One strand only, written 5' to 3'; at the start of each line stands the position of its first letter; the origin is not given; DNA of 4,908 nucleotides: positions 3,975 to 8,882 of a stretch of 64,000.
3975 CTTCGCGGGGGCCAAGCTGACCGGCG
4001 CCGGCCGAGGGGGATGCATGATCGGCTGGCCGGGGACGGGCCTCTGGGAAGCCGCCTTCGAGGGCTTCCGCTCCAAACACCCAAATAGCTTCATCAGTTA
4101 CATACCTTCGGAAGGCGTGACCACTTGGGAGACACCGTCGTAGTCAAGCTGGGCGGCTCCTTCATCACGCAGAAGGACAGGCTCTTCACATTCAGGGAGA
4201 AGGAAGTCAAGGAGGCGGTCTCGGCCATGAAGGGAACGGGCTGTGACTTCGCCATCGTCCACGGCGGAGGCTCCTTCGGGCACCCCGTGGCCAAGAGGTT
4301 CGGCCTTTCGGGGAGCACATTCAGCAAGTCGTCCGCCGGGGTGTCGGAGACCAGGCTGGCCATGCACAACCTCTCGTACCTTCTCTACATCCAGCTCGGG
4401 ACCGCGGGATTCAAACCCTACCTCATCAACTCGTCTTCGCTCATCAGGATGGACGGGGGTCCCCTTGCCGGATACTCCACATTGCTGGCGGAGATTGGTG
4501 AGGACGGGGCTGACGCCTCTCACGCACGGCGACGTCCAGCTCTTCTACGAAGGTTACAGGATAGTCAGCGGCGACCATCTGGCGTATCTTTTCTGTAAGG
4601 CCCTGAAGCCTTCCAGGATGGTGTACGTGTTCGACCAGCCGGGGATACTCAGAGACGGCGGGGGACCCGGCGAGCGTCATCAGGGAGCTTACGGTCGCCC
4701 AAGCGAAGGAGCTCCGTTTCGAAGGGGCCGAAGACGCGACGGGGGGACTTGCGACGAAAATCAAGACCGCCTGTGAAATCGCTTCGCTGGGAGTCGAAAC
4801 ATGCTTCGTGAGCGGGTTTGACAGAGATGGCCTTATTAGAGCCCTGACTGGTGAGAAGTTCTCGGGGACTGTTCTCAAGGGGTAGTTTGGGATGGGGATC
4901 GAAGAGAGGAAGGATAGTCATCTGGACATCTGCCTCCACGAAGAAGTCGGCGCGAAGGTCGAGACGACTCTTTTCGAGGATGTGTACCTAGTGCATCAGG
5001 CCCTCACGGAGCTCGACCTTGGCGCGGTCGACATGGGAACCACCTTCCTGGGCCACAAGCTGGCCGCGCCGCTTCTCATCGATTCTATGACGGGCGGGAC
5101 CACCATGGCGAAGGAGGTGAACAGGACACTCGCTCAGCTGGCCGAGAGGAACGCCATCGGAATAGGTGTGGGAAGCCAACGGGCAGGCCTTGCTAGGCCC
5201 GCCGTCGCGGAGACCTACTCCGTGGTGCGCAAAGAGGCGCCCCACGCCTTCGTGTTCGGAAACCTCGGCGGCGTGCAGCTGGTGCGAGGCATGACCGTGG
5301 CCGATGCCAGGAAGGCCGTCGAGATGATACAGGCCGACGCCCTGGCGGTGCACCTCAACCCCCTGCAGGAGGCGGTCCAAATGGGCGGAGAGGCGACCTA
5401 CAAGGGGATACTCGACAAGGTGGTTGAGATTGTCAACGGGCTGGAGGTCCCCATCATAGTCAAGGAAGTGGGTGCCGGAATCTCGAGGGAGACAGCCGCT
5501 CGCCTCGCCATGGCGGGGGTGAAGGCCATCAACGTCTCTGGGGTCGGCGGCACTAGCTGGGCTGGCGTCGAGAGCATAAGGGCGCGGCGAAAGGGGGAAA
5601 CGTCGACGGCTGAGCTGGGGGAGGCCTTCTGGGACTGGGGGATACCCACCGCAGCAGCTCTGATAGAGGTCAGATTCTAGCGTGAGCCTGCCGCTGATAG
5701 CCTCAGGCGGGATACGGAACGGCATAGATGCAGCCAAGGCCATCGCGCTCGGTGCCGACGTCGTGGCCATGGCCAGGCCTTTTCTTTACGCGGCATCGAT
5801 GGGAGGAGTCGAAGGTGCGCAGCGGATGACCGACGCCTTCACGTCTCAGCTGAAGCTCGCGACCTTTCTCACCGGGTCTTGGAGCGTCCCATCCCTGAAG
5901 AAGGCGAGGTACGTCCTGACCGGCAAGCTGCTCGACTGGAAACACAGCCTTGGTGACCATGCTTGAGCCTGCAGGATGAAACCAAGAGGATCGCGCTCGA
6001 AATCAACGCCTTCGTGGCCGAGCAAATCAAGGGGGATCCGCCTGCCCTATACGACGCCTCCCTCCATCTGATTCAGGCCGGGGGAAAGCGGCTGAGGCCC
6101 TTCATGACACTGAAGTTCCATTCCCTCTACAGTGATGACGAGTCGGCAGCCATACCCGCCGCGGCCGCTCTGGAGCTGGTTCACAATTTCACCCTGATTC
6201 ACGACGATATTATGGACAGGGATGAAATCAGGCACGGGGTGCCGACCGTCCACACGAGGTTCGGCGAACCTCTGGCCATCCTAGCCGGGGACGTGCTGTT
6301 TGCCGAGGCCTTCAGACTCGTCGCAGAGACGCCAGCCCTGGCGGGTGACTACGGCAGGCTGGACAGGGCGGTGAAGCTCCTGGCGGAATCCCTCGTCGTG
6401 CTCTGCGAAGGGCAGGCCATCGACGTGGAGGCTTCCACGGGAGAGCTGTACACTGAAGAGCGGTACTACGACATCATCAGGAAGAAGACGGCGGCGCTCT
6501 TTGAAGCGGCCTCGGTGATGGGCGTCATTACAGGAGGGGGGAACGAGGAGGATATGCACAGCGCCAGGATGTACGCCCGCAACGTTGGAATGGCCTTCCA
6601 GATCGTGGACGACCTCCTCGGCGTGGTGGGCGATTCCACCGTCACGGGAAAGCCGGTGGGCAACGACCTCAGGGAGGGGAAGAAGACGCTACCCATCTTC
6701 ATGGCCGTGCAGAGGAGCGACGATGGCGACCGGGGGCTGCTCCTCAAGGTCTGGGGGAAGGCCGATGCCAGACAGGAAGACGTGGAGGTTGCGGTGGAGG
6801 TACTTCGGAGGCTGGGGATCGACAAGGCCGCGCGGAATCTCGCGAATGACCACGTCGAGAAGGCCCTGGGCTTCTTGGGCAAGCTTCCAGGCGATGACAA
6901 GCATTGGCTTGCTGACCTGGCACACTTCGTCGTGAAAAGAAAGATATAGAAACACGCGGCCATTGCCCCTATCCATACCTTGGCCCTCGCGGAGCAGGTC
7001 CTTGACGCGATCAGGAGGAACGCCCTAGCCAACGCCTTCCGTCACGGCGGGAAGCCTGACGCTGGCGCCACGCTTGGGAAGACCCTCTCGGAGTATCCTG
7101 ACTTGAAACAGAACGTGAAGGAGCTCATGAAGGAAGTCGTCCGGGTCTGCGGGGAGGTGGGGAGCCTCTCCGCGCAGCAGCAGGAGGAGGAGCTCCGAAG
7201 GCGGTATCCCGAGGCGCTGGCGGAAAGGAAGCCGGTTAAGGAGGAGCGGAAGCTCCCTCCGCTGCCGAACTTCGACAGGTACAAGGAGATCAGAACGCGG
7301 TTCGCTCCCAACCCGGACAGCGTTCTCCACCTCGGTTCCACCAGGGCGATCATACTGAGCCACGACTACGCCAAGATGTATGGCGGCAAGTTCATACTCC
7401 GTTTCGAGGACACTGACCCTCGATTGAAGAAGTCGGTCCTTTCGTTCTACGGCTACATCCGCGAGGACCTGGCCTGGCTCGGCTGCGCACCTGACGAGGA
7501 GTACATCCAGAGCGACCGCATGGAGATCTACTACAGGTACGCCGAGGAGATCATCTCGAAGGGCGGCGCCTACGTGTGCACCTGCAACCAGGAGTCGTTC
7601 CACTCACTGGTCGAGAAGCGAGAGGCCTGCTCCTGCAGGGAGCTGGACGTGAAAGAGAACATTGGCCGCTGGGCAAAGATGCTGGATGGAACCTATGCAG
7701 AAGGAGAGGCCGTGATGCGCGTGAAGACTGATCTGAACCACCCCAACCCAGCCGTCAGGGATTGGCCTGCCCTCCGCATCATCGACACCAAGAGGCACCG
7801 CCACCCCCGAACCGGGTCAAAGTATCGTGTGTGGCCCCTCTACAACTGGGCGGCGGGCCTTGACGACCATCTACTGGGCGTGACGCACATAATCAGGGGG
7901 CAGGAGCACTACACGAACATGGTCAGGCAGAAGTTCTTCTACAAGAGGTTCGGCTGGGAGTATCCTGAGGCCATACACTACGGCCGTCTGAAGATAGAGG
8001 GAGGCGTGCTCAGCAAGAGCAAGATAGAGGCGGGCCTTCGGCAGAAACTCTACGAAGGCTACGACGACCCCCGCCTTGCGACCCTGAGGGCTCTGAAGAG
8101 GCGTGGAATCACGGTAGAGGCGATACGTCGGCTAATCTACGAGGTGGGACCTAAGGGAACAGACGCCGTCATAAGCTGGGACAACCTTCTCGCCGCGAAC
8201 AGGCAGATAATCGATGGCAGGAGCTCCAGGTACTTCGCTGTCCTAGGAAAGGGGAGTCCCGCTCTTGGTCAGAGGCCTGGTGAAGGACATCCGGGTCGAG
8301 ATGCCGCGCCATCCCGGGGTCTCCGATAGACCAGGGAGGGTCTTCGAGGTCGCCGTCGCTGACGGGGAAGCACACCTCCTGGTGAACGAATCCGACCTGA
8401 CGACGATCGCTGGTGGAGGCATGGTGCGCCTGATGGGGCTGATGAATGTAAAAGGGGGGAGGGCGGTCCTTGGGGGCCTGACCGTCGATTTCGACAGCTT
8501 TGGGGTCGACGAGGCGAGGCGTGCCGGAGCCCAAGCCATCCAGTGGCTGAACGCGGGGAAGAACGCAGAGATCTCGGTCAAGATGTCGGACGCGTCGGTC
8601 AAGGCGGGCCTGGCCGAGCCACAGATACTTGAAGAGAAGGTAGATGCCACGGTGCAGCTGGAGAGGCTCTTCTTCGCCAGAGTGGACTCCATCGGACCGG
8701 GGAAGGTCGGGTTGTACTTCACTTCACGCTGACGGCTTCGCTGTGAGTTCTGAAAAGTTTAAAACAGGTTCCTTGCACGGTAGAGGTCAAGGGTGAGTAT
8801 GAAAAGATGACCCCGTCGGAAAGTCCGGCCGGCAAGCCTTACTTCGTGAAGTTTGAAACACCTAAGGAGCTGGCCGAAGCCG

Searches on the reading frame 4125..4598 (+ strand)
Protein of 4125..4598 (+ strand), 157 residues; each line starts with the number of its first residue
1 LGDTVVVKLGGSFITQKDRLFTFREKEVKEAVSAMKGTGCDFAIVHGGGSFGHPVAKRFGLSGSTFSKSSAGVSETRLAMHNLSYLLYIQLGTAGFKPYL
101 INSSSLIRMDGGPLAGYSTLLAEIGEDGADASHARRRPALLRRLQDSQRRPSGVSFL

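Call 86: search_protein_families(library=pfam, proteins=[window:4125-4598:+], max_evalue=0.001)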
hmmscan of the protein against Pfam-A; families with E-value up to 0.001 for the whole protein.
window:4125-4598:+ (157 aa): 1 family
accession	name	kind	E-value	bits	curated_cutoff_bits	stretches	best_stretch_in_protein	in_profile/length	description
PF00696.33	AA_kinase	-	2.4e-11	44.3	24.9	1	4-113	2-110/234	Amino acid kinase family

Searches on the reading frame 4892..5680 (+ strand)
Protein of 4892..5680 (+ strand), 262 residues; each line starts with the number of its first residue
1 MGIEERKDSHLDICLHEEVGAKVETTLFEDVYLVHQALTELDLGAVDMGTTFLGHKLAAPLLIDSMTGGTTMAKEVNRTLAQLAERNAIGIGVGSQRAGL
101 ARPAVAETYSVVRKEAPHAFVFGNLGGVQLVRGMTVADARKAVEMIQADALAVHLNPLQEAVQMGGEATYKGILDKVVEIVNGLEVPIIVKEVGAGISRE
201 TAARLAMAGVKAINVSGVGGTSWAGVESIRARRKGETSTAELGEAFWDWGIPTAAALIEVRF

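Call 86: search_protein_families(library=pfam, proteins=[window:4892-5680:+], max_evalue=0.001)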
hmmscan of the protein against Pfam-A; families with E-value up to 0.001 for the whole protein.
window:4892-5680:+ (262 aa): 1 family
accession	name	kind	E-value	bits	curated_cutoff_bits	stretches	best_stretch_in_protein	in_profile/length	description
PF01070.24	FMN_dh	-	2.2e-10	40.6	24.9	1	11-95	13-95/350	FMN-dependent dehydrogenase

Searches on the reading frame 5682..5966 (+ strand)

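Call 86: search_protein_families(library=pfam, proteins=[window:5682-5966:+], max_evalue=0.001)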
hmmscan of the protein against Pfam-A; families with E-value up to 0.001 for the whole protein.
window:5682-5966:+ (94 aa): 4 families
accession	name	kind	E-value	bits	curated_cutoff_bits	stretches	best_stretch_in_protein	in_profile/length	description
PF01070.24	FMN_dh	-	6e-18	65.4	24.9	1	3-75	274-346/350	FMN-dependent dehydrogenase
PF01645.23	Glu_synthase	-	4.8e-05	23.1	20.4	1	4-37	277-310/369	Conserved region in glutamate synthase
PF03060.21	NMO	-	6.9e-05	22.8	28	1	2-44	193-235/331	Nitronate monooxygenase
PF00478.31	IMPDH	-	0.00024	20.7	25.6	1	3-32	208-237/345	IMP dehydrogenase / GMP reductase domain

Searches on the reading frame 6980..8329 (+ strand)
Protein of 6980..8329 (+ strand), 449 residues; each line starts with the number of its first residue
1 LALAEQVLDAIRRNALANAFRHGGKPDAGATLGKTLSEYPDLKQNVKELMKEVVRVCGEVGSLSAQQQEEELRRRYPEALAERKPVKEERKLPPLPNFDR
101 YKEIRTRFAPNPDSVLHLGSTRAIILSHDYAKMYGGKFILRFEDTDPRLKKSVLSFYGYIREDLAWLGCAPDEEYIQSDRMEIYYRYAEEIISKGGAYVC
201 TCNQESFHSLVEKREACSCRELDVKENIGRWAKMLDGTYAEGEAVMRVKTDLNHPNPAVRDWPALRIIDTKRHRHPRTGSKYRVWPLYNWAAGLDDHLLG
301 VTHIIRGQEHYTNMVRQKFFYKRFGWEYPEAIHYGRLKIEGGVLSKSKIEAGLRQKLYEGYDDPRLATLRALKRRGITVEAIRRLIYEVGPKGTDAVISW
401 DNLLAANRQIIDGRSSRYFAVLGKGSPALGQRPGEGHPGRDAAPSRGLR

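Call 86: search_protein_families(library=pfam, proteins=[window:6980-8329:+], max_evalue=0.001)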
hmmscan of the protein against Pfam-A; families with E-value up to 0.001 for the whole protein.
window:6980-8329:+ (449 aa): 1 family
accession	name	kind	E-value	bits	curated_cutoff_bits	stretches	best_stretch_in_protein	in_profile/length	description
PF00749.27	tRNA-synt_1c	-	8.2e-72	242.2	23.4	1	103-411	1-312/314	tRNA synthetases class I (E and Q), catalytic domain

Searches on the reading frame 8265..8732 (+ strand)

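Call 86: search_protein_families(library=pfam, proteins=[window:8265-8732:+], max_evalue=0.001)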
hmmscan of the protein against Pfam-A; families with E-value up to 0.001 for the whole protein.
window:8265-8732:+ (155 aa): 2 families
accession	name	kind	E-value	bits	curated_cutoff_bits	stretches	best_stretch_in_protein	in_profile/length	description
PF20974.2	tRNA-synt_1c_C2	-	0.00011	23.3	23.9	1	108-141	34-69/69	tRNA synthetases class I (E and Q), anti-codon binding domain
PF03950.23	tRNA-synt_1c_C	-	0.00021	21.9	23.9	1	8-64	22-73/91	tRNA synthetases class I (E and Q), anti-codon binding domain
